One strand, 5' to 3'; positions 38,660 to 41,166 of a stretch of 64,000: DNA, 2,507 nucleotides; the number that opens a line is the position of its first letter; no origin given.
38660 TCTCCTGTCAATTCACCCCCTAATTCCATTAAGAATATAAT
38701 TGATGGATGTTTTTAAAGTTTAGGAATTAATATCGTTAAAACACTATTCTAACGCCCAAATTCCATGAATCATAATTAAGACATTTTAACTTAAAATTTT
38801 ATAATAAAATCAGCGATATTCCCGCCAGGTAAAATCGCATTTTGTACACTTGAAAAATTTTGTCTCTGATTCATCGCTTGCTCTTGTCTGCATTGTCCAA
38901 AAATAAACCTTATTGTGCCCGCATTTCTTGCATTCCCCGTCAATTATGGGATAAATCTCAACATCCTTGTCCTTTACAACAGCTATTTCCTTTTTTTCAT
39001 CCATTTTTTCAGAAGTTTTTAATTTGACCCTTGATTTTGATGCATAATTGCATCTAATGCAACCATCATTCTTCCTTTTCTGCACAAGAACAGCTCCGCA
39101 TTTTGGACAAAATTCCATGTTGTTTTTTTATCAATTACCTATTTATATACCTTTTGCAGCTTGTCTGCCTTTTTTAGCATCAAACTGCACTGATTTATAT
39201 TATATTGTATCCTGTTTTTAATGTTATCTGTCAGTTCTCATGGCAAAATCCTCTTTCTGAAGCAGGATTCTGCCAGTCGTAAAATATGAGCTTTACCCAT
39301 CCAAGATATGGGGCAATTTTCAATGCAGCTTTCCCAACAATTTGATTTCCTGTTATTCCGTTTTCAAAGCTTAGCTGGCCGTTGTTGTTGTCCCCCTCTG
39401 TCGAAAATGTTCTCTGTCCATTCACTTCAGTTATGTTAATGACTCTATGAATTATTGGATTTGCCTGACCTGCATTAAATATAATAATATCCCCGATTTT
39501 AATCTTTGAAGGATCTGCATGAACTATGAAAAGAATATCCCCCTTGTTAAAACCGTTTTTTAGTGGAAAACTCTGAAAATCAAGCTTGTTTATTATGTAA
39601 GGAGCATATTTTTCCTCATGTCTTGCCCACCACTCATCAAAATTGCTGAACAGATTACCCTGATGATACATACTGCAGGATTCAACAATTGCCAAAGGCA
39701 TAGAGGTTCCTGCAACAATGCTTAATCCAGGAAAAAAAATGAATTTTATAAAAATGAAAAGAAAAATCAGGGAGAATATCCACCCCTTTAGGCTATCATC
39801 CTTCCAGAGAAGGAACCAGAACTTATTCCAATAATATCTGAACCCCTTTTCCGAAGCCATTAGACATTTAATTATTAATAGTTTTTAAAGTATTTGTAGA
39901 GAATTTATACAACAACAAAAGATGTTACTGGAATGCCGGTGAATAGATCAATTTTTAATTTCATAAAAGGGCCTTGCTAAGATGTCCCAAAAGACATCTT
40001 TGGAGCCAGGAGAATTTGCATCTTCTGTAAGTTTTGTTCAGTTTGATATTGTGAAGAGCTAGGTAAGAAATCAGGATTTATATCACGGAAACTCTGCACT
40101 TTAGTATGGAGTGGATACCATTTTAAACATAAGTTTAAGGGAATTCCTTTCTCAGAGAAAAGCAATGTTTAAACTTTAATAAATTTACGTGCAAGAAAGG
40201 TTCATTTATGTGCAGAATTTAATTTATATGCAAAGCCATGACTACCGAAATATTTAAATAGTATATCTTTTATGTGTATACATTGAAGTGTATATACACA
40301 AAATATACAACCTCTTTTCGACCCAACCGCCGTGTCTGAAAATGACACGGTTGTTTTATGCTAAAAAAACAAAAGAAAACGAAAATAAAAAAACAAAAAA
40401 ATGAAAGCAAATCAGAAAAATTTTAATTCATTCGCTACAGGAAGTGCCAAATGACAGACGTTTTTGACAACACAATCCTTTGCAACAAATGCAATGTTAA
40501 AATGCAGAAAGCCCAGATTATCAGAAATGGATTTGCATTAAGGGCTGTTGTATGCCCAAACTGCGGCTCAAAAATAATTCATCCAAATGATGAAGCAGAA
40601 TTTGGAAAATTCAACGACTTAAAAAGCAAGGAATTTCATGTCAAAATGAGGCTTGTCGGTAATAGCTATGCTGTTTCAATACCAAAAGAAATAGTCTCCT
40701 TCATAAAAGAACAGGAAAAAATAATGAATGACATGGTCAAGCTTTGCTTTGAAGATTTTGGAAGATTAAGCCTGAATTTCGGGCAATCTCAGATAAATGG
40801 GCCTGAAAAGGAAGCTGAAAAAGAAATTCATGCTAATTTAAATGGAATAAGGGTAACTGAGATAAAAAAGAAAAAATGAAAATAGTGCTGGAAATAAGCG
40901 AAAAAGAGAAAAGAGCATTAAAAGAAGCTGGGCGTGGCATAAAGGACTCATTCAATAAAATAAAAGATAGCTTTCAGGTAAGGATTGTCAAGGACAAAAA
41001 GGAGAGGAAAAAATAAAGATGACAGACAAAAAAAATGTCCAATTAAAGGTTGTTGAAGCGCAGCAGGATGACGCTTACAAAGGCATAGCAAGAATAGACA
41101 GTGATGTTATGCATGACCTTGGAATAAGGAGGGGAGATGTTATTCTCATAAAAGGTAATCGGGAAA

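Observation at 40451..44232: Cdc48 operon flanked by a Zn-ribbon/AbrB protein, a 46-aa ORF and a WLM/SprT-like protease fused to an AN1-like zinc finger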

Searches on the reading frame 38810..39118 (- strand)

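Call 3: search_protein_families(library=pfam, proteins=[window:38810-39118:-], max_evalue=1)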
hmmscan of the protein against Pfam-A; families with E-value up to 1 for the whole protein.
window:38810-39118:- (102 aa): 19 families
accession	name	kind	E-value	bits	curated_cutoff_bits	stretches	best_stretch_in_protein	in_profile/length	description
PF01096.23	Zn_ribbon_TFIIS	-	4.2e-17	62.1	21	1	62-99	2-39/39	Transcription factor S-II (TFIIS)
PF02150.21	Zn_ribbon_RPB9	-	9.9e-05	22.6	25.2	1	1-25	1-29/36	RNA polymerases M/15 Kd subunit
PF08792.16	A2L_zn_ribbon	-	0.0027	17.8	22.9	1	62-72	5-15/33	A2L zinc ribbon domain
PF01396.24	Zn_ribbon_Top1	-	0.014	15.6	32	1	3-25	3-32/39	Topoisomerase DNA binding C4 zinc finger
PF06677.18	Auto_anti-p27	-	0.015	15.8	24.1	1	3-23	17-39/40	Sjogren's syndrome/scleroderma autoantigen 1 (Autoantigen p27)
PF13240.11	Zn_Ribbon_1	-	0.045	14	25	1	2-10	14-22/23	zinc-ribbon domain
PF13248.11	Zn_ribbon_3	-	0.058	13.3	27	1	4-11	5-11/26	zinc-ribbon domain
PF12773.13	DZR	-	0.06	14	27.3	1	2-29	13-36/45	Double zinc ribbon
PF03119.21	DNA_ligase_ZBD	-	0.063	13.6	25.8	1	4-23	2-20/27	NAD-dependent DNA ligase C4 zinc finger domain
PF08271.17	Zn_Ribbon_TF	-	0.068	13.2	29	0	3-11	21-29/43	TFIIB zinc-binding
PF17919.7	RT_RNaseH_2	-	0.072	13.6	29.8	1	7-49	42-84/100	RNase H-like domain found in reverse transcriptase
PF11792.14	Baculo_LEF5_C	-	0.077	13.1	24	1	64-95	11-41/42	Baculoviridae late expression factor 5 C-terminal domain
PF04032.22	Rpr2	-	0.087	13.5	29.3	1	62-94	47-89/90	RNAse P Rpr2/Rpp21/SNM1 subunit domain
PF12760.12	Zn_ribbon_IS1595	-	0.12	12.7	25.4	1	62-94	20-43/46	Transposase zinc-ribbon domain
PF24042.1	DUF7351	-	0.14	12.4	31.2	1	4-99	4-105/177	Domain of unknown function (DUF7351)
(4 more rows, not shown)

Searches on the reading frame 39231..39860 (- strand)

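Call 3: search_protein_families(library=pfam, proteins=[window:39231-39860:-], max_evalue=1)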
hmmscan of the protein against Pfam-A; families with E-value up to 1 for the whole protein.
window:39231-39860:- (209 aa): 2 families
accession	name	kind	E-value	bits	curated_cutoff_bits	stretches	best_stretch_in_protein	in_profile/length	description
PF16438.10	DUF5035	-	0.0026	18.1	25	1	156-195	89-128/145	Domain of unknown function (DUF5035)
PF22914.2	Fibulin_C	-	0.15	12.8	24.6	1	128-173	21-69/99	Fibulin C-terminal Ig-like domain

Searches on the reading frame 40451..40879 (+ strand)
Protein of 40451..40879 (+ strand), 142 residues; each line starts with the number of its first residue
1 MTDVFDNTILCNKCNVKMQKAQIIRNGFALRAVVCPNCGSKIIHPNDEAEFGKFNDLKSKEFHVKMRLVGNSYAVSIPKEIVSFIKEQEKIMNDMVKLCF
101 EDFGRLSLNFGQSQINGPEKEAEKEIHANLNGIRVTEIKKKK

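Call 3: search_protein_families(library=pfam, proteins=[window:40451-40879:+], max_evalue=1)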
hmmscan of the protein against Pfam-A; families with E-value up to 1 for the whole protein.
window:40451-40879:+ (142 aa): 17 families
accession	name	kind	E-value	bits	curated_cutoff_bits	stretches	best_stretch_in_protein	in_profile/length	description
PF04014.23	MazE_antitoxin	-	0.00078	19.8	24.7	1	67-82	2-17/48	Antidote-toxin recognition MazE, bacterial antitoxin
PF24292.1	DUF7479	-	0.002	18.6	27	1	8-44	2-42/60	Domain of unknown function (DUF7479)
PF12773.13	DZR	-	0.0058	17.2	27.3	1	7-46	11-37/45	Double zinc ribbon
PF03119.21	DNA_ligase_ZBD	-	0.011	16.1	25.8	1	35-49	2-16/27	NAD-dependent DNA ligase C4 zinc finger domain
PF06044.18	DpnI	-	0.015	15.4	26.7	1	7-64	6-65/183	Dam-replacing family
PF08271.17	Zn_Ribbon_TF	-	0.022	14.8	29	1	34-51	2-20/43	TFIIB zinc-binding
PF18439.7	zf_UBZ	-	0.028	14.5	25.6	0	33-47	3-16/32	Ubiquitin-Binding Zinc Finger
PF13248.11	Zn_ribbon_3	-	0.049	13.6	27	1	32-42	16-26/26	zinc-ribbon domain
PF01155.25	HypA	-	0.057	13.9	28.9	1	8-44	70-98/112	Hydrogenase/urease nickel incorporation, metallochaperone, hypA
PF01396.24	Zn_ribbon_Top1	-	0.072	13.3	32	0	33-43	2-12/39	Topoisomerase DNA binding C4 zinc finger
PF14369.11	Zn_ribbon_19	-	0.16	12.6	30.8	0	32-44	21-33/35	zinc-ribbon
PF22191.2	IBR_1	-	0.16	12.3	27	0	7-22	2-17/47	IBR domain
PF13451.12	zf_Tbcl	-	0.17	12.3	24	0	33-51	5-23/48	Probable treble clef domain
PF13240.11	Zn_Ribbon_1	-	0.17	12.2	25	1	35-41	16-22/23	zinc-ribbon domain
PF09723.15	Zn_ribbon_8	-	0.26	11.8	34.4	0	11-40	8-34/41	Zinc ribbon domain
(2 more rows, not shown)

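Call 4: search_protein_families(library=ncbifam, proteins=[window:40451-40879:+], max_evalue=1)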
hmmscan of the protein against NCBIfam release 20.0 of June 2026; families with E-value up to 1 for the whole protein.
window:40451-40879:+ (142 aa): 11 families
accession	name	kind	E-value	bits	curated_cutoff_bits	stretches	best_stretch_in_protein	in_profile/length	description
TIGR02609.1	doc_partner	hypoth_equivalog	8.9e-05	22.8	55.9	1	65-86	2-23/74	putative addiction module antidote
NF004473.0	PRK05807.1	equivalog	0.00047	20.5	178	1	49-126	17-87/136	S1 domain-containing RNA-binding protein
TIGR04104.1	cxxc_20_cxxc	subfamily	0.00048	20.4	45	1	11-41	3-34/93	TIGR04104 family putative zinc finger protein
NF045645.1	DVU_1557_fam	equivalog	0.0028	17.8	60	1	8-44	2-42/60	DVU_1557 family redox protein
NF001607.0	PRK00398.1-4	equivalog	0.018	14.8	89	1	30-44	26-40/53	DNA-directed RNA polymerase subunit P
NF001604.0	PRK00398.1-1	equivalog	0.076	12.6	103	1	11-44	6-35/48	DNA-directed RNA polymerase subunit P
NF047400.1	MazE_PemI_antitoxin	equivalog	0.08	12.8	50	1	65-85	1-19/68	type II toxin-antitoxin system PemI/MazE family antitoxin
NF041912.1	HVO_0758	equivalog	0.13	12.2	70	1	9-41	21-51/55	HVO_0758 family zinc finger protein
NF011481.0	PRK14890.1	equivalog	0.2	11.7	61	1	11-44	12-39/61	putative Zn-ribbon RNA-binding protein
NF038384.1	zinc_YnfU_fam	subfamily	0.26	10.9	36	0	8-40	16-46/52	YnfU family zinc-binding protein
NF047912.1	ECs_2282_CxxC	subfamily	0.29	11.1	37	0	34-48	4-18/60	ECs_2282 family putative zinc-binding protein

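Call 73: search_protein_families(library=padloc, proteins=[window:40451-40879:+], max_evalue=0.01)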
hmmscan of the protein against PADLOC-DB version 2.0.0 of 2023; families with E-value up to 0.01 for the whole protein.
window:40451-40879:+ (142 aa): 1 family
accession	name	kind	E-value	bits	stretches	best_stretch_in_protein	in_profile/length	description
PDLC03207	mREase_II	-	0.0017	15.7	1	4-44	3-43/256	Type II methyl-directed restriction enzyme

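Call 81: search_solved_structures(query=window:40451-40879:+, max_evalue=10, show_alignments=2)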
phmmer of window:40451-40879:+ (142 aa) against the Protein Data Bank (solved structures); distinct sequences matched with E-value up to 10: 7.
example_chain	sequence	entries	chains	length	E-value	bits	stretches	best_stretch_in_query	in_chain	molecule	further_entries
4esj_A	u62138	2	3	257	0.27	14.4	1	15-67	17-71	Type-2 restriction enzyme DpnI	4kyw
1q2v_A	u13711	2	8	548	0.91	12.7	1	40-97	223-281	Thermosome alpha subunit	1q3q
1q3r_A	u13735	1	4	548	0.92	12.7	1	40-97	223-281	Thermosome alpha subunit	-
1q3s_A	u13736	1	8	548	0.95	12.6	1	40-97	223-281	Thermosome alpha subunit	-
1w26_A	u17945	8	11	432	0.97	12.6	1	53-102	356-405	TRIGGER FACTOR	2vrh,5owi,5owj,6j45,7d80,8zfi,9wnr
2mlx_A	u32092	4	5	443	1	12.5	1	53-102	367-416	Trigger factor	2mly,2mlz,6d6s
9fhl_C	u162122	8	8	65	4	10.6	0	32-48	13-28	Small zinc finger protein HVO-2753-like zinc-binding pocket domain-containing protein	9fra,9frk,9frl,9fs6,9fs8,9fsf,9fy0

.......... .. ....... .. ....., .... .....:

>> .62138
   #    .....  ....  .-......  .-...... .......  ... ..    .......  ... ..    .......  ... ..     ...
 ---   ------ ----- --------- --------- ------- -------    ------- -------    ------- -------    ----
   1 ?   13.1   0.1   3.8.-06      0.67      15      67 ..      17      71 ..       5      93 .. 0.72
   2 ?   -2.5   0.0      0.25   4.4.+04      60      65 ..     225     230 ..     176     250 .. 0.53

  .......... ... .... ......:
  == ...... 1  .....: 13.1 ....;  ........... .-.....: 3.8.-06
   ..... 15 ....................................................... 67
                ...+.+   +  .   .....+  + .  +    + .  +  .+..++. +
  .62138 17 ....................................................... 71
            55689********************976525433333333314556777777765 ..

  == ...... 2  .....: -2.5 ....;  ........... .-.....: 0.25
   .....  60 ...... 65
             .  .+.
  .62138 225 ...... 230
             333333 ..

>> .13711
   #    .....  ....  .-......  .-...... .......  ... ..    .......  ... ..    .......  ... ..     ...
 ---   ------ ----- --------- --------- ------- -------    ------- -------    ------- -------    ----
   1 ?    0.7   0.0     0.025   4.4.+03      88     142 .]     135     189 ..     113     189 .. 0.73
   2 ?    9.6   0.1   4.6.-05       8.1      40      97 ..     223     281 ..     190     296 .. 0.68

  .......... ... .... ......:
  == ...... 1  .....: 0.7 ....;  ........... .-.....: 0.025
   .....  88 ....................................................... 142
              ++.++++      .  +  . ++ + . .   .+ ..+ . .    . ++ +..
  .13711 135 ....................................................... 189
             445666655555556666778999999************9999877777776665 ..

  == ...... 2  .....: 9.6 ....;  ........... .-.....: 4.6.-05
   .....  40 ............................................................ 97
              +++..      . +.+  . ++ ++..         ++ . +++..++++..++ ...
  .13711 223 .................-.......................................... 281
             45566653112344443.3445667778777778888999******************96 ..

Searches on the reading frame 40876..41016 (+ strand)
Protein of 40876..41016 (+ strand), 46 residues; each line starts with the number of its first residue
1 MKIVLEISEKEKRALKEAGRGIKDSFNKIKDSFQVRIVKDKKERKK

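Call 3: search_protein_families(library=pfam, proteins=[window:40876-41016:+], max_evalue=1)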
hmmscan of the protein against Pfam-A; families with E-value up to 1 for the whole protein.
window:40876-41016:+ (46 aa): 0 families

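Call 4: search_protein_families(library=ncbifam, proteins=[window:40876-41016:+], max_evalue=1)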
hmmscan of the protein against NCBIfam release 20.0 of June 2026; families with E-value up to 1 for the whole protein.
window:40876-41016:+ (46 aa): 0 families

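Call 73: search_protein_families(library=padloc, proteins=[window:40876-41016:+], max_evalue=0.01)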
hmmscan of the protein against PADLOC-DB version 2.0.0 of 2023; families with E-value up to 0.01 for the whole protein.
window:40876-41016:+ (46 aa): 0 families
